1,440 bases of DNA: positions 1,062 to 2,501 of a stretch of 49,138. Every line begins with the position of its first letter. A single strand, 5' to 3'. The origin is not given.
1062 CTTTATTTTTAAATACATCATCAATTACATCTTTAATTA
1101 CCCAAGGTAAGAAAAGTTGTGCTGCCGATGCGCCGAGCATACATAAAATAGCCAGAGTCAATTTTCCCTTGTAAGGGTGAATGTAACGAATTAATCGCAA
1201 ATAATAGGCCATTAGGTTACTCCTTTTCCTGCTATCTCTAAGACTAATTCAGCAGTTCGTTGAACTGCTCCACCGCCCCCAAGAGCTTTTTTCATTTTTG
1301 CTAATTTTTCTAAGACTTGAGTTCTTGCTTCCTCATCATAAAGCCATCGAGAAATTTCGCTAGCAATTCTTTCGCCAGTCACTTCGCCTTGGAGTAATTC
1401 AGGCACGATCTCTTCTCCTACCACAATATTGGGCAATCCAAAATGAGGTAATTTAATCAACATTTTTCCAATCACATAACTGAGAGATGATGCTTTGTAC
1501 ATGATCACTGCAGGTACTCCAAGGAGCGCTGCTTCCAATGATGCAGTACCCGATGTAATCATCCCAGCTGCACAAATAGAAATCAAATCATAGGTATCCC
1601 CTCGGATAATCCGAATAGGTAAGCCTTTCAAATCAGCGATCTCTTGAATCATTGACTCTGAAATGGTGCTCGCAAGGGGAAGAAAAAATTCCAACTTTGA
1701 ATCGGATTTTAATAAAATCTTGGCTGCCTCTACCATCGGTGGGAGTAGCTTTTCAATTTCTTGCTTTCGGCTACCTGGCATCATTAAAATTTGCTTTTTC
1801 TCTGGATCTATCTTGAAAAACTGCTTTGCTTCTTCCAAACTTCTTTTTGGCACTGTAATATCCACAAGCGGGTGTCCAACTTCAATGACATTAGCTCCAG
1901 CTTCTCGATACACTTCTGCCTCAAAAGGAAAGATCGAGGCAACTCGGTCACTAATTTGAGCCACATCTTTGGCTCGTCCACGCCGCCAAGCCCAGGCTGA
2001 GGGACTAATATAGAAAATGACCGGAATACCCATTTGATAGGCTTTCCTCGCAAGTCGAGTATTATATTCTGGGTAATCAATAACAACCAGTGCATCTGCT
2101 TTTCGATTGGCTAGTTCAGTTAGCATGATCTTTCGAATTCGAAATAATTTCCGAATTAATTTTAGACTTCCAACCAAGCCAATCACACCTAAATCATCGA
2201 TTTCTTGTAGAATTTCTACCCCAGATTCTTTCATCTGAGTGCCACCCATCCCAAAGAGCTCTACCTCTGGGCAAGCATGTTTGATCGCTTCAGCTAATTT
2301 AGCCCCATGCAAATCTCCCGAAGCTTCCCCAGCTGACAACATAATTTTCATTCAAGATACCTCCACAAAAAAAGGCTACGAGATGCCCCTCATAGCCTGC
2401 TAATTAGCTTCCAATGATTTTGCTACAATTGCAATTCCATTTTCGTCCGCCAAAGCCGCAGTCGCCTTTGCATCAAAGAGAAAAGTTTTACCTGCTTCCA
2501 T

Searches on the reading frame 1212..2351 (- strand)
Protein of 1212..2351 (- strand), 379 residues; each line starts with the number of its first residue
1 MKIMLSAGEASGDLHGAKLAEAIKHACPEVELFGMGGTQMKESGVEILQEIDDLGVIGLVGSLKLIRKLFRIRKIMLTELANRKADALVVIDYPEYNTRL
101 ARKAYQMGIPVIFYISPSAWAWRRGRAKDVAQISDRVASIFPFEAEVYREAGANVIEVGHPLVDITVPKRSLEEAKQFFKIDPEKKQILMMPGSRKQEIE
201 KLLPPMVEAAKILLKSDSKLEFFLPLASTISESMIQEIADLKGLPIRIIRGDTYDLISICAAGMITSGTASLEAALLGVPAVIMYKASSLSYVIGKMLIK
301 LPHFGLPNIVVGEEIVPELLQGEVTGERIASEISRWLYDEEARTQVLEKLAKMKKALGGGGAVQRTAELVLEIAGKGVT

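Call 73: find_encoding_contigs(protein=window:1212-2351:-, flank=10000, max_places=3)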
Protein window:1212-2351:- (379 aa): 23 contigs read that carry it; 2 places shown.
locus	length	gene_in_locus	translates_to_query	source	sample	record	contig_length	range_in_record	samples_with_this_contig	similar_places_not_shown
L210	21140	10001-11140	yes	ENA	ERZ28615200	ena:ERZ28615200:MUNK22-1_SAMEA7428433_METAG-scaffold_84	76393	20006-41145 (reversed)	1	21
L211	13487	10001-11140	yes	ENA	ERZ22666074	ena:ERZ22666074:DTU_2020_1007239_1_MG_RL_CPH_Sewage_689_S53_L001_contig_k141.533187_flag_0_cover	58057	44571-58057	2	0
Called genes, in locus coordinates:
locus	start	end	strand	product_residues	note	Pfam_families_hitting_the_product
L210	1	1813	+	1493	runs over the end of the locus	PF27051:TamB_N (faint), PF04357:TamB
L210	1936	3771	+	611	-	PF07244:POTRA, PF08479:POTRA_2 (weak), PF07244:POTRA, PF01103:Omp85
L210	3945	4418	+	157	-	PF03938:OmpH (weak)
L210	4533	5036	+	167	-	PF03938:OmpH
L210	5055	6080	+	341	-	PF04613:LpxD, PF25084:LbH_EIF2B (faint), PF00132:Hexapep (weak), PF25087:GMPPB_C (faint), PF00132:Hexapep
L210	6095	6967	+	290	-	PF03279:Lip_A_acyltrans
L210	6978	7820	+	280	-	PF03331:LpxC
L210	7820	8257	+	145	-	PF07977:FabA, PF22818:ApeI-like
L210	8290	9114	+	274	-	PF00132:Hexapep (weak), PF25084:LbH_EIF2B (weak), PF25087:GMPPB_C (faint), PF00132:Hexapep, PF13720:Acetyltransf_11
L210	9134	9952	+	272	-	PF17930:LpxI_N, PF06230:LpxI_C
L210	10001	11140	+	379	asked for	PF02684:LpxB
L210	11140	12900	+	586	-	PF00664:ABC_membrane, PF13604:AAA_30 (faint), PF00005:ABC_tran, PF02463:SMC_N (faint)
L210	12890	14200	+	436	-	PF04413:Glycos_transf_N, PF00534:Glycos_transf_1 (weak)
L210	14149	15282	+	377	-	PF02606:LpxK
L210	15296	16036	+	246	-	PF02348:CTP_transf_3, PF12804:NTP_transf_3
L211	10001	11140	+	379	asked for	PF02684:LpxB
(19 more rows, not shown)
